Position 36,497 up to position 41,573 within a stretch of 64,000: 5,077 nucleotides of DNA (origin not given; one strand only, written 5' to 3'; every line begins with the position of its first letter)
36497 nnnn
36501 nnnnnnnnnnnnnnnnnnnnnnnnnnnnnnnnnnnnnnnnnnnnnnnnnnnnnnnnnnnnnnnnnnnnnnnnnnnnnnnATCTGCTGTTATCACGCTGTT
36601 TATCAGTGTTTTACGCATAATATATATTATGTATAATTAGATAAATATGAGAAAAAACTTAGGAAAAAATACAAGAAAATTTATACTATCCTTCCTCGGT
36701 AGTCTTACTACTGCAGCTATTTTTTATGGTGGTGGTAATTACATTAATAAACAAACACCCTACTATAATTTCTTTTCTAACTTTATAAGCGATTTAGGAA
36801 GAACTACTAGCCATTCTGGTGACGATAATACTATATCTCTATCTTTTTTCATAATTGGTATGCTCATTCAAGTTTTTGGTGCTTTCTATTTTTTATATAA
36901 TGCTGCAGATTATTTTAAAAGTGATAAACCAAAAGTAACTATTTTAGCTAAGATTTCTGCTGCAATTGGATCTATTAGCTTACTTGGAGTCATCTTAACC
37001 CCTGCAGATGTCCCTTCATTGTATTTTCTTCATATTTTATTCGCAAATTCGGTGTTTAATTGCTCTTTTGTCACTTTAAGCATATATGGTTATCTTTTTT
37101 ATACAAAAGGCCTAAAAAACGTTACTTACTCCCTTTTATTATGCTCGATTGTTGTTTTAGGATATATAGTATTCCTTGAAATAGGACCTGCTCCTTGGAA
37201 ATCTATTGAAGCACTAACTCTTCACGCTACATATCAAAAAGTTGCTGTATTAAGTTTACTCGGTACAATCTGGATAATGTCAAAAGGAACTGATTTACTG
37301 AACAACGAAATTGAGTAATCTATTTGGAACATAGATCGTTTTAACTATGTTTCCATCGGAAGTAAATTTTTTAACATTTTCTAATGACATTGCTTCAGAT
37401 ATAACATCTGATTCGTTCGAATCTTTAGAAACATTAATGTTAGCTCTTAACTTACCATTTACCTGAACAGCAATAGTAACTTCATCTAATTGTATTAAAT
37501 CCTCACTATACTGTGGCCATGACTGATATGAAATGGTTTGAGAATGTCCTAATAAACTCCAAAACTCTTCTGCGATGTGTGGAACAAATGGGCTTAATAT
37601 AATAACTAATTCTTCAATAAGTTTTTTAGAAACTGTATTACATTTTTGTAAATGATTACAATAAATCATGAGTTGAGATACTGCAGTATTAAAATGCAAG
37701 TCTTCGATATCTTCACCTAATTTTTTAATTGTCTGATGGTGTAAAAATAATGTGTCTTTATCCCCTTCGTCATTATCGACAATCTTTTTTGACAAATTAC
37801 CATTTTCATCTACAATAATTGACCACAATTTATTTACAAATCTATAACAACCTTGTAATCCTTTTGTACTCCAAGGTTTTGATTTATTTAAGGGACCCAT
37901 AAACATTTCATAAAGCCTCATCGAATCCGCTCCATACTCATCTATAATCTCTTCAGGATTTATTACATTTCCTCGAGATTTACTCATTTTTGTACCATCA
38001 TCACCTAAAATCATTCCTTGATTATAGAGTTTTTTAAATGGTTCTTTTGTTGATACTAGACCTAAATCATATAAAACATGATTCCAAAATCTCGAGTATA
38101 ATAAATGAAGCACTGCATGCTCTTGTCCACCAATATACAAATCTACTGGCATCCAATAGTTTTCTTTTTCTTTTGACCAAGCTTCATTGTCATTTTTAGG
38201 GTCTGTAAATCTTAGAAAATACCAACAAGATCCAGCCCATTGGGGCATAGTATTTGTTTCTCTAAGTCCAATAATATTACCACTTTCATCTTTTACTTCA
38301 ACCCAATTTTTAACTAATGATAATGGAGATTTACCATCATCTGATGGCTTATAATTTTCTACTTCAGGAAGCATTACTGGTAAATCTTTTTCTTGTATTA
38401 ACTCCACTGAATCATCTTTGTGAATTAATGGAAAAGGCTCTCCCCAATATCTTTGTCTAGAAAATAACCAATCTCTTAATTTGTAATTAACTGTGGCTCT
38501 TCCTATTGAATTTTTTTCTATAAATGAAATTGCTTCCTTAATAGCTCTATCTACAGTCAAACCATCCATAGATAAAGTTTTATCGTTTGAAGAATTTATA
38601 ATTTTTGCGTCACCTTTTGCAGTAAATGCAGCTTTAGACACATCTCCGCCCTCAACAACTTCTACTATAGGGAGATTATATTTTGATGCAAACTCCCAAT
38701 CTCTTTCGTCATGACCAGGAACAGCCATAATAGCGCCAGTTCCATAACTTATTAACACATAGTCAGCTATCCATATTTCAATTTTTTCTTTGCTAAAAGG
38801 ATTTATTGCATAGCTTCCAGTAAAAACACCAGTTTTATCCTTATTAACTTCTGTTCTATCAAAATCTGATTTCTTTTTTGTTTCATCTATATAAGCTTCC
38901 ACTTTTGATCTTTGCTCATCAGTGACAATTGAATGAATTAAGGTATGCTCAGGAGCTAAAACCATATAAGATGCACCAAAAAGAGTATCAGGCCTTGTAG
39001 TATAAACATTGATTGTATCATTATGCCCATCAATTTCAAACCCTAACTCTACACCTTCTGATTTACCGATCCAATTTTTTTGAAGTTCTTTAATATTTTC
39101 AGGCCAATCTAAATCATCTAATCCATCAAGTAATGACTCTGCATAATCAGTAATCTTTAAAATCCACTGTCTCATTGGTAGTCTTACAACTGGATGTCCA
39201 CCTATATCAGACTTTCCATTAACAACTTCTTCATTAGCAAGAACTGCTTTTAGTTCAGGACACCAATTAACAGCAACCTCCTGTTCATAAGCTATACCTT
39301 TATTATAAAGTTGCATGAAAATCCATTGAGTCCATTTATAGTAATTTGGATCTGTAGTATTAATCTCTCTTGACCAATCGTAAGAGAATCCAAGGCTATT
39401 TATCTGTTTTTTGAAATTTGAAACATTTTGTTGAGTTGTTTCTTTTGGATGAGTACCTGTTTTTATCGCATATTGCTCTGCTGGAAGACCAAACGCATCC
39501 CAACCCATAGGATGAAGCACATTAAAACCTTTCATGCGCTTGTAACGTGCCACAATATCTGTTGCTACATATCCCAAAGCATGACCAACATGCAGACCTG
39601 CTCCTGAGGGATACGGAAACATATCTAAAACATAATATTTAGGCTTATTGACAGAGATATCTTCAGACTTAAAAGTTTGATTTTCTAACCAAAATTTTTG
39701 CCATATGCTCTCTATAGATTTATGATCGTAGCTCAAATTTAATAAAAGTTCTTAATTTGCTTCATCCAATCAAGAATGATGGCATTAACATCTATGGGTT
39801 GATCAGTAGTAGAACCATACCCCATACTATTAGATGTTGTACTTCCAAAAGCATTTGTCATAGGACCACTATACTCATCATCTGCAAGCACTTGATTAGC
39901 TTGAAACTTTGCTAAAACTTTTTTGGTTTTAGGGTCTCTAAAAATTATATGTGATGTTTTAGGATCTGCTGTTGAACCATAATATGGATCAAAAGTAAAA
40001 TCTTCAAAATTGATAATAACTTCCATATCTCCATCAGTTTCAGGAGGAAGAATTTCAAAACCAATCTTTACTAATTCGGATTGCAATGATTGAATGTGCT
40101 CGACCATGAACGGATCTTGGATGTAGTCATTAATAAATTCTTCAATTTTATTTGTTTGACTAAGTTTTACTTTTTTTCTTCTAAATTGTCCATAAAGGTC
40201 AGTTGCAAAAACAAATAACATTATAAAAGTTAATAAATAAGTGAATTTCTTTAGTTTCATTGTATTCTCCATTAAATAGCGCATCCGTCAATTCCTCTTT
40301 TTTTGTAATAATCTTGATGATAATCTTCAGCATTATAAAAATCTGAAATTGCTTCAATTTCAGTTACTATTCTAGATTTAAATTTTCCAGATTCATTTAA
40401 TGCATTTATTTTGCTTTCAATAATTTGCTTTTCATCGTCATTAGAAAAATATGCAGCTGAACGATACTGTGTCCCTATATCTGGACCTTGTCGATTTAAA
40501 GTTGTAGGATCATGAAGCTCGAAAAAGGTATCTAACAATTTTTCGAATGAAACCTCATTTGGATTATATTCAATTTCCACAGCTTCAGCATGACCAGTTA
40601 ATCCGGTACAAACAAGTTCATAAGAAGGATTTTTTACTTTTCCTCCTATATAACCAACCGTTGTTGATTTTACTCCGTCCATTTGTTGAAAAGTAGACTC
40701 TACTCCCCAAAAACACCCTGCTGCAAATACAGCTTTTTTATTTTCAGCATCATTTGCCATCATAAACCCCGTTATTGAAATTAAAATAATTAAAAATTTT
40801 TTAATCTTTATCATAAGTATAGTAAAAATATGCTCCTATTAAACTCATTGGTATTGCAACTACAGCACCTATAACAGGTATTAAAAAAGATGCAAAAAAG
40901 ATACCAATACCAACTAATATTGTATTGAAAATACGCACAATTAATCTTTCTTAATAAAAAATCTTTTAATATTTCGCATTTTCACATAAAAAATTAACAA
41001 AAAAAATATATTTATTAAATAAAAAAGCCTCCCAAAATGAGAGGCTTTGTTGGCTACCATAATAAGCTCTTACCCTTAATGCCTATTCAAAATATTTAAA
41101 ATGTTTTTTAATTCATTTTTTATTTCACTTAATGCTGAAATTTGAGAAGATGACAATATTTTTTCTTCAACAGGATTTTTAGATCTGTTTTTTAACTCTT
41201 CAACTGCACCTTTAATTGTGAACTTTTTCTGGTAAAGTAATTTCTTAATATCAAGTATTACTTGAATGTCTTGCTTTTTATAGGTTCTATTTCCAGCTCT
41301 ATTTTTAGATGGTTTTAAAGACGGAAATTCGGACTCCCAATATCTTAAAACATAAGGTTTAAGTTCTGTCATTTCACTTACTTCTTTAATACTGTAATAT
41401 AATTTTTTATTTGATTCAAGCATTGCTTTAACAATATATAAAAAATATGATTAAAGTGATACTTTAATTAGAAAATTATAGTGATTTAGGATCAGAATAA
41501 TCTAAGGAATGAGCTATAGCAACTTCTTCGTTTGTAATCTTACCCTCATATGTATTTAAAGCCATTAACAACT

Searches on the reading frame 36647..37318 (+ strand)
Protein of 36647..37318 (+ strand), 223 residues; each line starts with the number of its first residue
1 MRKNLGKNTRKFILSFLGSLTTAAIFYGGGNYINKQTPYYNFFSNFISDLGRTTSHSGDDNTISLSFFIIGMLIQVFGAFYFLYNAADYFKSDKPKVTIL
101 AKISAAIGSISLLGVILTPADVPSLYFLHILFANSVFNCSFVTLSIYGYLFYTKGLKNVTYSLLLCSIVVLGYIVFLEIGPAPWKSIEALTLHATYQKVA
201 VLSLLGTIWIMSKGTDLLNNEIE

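Call 15: search_protein_families(library=pfam, proteins=[window:36647-37318:+], max_evalue=0.01)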
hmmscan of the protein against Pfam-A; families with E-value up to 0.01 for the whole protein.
window:36647-37318:+ (223 aa): 0 families

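Call 32: search_protein_families(library=pfam, proteins=[window:36647-37318:+], max_evalue=1)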
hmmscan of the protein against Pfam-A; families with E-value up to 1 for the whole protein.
window:36647-37318:+ (223 aa): 1 family
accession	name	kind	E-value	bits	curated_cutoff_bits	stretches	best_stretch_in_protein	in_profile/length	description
PF23600.1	DUF7139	-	0.036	14.1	30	1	58-116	17-76/150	Domain of unknown function (DUF7139)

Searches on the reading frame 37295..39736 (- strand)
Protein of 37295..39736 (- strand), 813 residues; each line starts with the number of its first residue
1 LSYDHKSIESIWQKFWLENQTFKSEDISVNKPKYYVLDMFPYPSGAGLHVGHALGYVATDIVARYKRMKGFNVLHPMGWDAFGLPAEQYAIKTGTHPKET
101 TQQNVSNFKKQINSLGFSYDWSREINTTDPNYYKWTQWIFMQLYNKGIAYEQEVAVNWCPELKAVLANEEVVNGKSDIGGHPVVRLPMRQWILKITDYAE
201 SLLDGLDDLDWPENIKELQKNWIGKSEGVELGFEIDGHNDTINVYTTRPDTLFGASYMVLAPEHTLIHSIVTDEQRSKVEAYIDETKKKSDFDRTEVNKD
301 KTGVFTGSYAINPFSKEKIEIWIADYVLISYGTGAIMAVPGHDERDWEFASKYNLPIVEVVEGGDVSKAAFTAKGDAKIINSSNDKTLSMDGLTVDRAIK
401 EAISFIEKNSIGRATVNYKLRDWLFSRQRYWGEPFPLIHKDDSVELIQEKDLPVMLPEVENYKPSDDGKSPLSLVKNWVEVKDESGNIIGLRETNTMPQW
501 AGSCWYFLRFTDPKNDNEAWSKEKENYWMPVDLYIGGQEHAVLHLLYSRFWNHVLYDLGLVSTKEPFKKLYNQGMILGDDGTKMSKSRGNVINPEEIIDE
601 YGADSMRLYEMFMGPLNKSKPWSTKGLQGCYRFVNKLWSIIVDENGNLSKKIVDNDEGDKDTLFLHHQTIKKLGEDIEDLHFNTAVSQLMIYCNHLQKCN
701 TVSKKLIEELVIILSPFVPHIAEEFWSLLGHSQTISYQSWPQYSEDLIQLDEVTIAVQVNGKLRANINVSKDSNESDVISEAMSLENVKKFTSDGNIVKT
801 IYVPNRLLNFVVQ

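Call 15: search_protein_families(library=pfam, proteins=[window:37295-39736:-], max_evalue=0.01)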
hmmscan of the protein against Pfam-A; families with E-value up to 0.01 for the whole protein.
window:37295-39736:- (813 aa): 7 families
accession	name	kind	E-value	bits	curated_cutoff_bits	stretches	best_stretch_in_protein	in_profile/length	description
PF13603.12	tRNA-synt_1_2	-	1.7e-63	213.9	25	1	220-401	1-179/185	Leucyl-tRNA synthetase, editing domain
PF00133.28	tRNA-synt_1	-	2.5e-56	191.7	22.7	2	12-223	2-225/414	tRNA synthetases class I (I, L, M and V)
PF09334.17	tRNA-synt_1g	-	9.4e-33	114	20.1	2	39-171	6-135/391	tRNA synthetases class I (M)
PF08264.19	Anticodon_1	-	2.2e-20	73.5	25.1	1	663-776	5-145/148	Anticodon-binding domain of tRNA ligase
PF01406.26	tRNA-synt_1e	-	9.2e-06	25.7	27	0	572-609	243-279/301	tRNA synthetases class I (C) catalytic domain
PF01921.24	tRNA-synt_1f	-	0.0033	16.8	27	0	563-618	264-316/360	tRNA synthetases class I (K)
PF01280.26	Ribosomal_L19e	-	0.0087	16.4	25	0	772-799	23-50/53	Ribosomal protein L19e, N-terminal domain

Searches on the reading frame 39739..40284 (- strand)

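Call 15: search_protein_families(library=pfam, proteins=[window:39739-40284:-], max_evalue=0.01)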
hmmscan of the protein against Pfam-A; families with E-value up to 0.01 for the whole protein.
window:39739-40284:- (181 aa): 1 family
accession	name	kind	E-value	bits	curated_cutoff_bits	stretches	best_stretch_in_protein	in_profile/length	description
PF17830.6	STI1-HOP_DP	-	0.00098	19.4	29.1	0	106-130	10-33/55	STI1/HOP, DP domain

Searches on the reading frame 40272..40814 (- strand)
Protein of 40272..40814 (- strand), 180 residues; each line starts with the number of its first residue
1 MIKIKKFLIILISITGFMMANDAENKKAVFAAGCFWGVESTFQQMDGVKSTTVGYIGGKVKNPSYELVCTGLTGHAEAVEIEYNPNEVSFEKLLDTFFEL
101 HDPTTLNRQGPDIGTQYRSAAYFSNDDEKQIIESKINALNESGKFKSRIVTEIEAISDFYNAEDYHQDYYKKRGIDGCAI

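Call 15: search_protein_families(library=pfam, proteins=[window:40272-40814:-], max_evalue=0.01)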
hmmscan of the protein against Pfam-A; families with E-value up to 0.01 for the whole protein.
window:40272-40814:- (180 aa): 2 families
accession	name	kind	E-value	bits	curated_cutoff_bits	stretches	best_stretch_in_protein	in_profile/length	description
PF01625.27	PMSR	-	2.1e-64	216.8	23.7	1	27-174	1-148/153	Peptide methionine sulfoxide reductase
PF04536.20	TPM_phosphatase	-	0.006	17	22.1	1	120-176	5-58/125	TPM domain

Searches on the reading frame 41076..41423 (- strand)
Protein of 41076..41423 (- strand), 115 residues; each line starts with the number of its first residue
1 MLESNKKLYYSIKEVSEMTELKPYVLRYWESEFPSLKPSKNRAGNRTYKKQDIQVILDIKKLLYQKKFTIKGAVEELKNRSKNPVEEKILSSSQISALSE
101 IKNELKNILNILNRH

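Call 15: search_protein_families(library=pfam, proteins=[window:41076-41423:-], max_evalue=0.01)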
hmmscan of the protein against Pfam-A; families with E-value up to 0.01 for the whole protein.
window:41076-41423:- (115 aa): 2 families
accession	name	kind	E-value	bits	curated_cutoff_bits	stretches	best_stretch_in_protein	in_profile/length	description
PF13411.12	MerR_1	-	4.6e-18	65.5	21.6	1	10-78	1-67/69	MerR HTH family regulatory protein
PF00376.29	MerR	-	2.5e-06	27.7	28.2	1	11-48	1-38/38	MerR family regulatory protein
